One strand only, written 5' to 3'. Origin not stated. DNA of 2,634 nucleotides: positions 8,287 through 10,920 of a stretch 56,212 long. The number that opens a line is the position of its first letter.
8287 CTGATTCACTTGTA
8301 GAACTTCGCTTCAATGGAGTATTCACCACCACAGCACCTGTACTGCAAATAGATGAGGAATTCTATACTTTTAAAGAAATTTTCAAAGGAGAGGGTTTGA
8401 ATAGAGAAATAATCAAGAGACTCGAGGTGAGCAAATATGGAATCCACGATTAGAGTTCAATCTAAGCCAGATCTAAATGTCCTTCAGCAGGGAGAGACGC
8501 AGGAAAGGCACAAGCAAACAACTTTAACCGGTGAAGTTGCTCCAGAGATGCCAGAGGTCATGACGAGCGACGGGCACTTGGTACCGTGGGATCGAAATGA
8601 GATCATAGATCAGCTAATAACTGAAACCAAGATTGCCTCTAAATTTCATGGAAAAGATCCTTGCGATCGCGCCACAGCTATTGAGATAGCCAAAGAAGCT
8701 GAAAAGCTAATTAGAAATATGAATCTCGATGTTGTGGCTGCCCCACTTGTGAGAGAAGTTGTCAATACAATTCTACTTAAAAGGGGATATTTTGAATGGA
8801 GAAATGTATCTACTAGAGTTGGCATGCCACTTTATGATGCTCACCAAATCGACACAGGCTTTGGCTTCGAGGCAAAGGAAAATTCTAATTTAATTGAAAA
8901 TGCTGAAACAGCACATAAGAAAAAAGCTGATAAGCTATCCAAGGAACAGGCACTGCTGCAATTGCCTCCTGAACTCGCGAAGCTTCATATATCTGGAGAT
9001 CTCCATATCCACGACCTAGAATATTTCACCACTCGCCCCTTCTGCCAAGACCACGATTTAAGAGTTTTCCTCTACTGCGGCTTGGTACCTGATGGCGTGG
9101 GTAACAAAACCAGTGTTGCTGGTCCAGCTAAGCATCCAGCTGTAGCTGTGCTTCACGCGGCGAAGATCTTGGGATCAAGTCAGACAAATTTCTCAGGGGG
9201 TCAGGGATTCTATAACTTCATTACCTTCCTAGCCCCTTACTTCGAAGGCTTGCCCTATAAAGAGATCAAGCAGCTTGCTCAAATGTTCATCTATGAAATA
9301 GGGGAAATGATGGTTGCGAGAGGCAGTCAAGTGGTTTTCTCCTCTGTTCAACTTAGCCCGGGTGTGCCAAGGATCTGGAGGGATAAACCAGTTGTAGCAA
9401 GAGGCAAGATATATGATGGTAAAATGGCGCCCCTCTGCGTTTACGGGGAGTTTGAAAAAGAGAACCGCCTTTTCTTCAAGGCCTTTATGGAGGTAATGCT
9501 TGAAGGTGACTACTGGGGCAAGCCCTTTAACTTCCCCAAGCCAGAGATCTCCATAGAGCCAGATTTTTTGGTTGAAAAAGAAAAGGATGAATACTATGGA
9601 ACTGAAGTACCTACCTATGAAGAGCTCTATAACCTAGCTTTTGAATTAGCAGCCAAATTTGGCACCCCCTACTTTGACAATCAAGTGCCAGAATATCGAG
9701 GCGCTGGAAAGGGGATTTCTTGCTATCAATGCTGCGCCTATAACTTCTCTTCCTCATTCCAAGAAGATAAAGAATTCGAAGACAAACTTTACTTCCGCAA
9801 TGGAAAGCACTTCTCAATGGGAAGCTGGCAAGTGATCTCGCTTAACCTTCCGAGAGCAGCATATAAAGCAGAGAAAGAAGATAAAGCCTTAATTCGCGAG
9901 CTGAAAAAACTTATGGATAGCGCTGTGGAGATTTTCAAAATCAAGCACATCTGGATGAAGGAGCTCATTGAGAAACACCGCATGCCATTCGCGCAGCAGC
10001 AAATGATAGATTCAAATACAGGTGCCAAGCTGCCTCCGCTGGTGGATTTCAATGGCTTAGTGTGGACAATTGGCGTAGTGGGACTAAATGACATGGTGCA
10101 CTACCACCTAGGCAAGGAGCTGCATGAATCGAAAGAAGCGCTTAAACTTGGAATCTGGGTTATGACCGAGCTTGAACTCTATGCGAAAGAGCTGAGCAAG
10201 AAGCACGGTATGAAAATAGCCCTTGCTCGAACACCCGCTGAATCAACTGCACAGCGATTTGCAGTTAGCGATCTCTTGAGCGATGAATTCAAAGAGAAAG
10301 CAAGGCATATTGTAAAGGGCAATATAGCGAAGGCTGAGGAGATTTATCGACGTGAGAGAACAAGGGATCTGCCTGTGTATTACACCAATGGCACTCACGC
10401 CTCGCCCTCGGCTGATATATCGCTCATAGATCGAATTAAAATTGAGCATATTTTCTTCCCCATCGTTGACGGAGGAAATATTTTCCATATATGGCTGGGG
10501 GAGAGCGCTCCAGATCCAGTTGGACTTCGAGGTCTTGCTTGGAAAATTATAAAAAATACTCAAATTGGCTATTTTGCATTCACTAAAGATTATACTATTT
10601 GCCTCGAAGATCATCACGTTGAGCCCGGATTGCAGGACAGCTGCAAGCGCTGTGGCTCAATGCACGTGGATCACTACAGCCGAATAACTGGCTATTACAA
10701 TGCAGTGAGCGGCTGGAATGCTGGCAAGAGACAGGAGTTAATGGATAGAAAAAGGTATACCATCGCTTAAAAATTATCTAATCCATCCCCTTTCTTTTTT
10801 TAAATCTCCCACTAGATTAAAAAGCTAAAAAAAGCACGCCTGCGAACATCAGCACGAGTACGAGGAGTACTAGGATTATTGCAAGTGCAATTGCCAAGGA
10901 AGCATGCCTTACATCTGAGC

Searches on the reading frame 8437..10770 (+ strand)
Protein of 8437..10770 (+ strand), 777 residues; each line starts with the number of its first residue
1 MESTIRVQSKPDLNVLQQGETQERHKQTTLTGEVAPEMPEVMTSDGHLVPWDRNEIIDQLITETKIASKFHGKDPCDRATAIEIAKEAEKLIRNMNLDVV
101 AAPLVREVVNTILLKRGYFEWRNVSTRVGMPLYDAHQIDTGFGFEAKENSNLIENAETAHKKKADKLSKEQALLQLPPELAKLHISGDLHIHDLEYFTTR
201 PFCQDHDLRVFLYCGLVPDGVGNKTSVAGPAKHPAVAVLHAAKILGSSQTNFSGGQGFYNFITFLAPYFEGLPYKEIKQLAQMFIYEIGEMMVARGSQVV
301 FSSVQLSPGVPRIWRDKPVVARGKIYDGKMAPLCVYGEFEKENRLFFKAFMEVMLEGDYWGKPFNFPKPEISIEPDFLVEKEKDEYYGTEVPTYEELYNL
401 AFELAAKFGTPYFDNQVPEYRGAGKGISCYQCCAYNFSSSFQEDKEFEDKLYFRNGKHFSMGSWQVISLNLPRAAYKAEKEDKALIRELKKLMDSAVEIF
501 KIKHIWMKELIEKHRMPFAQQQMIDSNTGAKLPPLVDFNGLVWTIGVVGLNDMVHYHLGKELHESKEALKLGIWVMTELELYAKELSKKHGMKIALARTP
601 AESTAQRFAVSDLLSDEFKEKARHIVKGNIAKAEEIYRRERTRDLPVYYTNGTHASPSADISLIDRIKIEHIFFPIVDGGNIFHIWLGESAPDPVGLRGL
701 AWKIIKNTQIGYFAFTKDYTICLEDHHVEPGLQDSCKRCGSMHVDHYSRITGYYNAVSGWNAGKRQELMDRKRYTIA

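Call 34: find_encoding_contigs(protein=window:8437-10770:+, flank=10000, max_places=1)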
Protein window:8437-10770:+ (777 aa): no gene with exactly this product is on record in the collection.

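Call 37: search_protein_families(library=pfam, proteins=[window:8437-10770:+], max_evalue=0.00001)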
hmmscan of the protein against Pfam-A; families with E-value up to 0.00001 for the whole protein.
window:8437-10770:+ (777 aa): 1 family
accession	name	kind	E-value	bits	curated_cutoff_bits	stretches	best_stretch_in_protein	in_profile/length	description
PF13597.11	NRDD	-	1.3e-153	513.1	26.2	1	148-774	1-562/562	Anaerobic ribonucleoside-triphosphate reductase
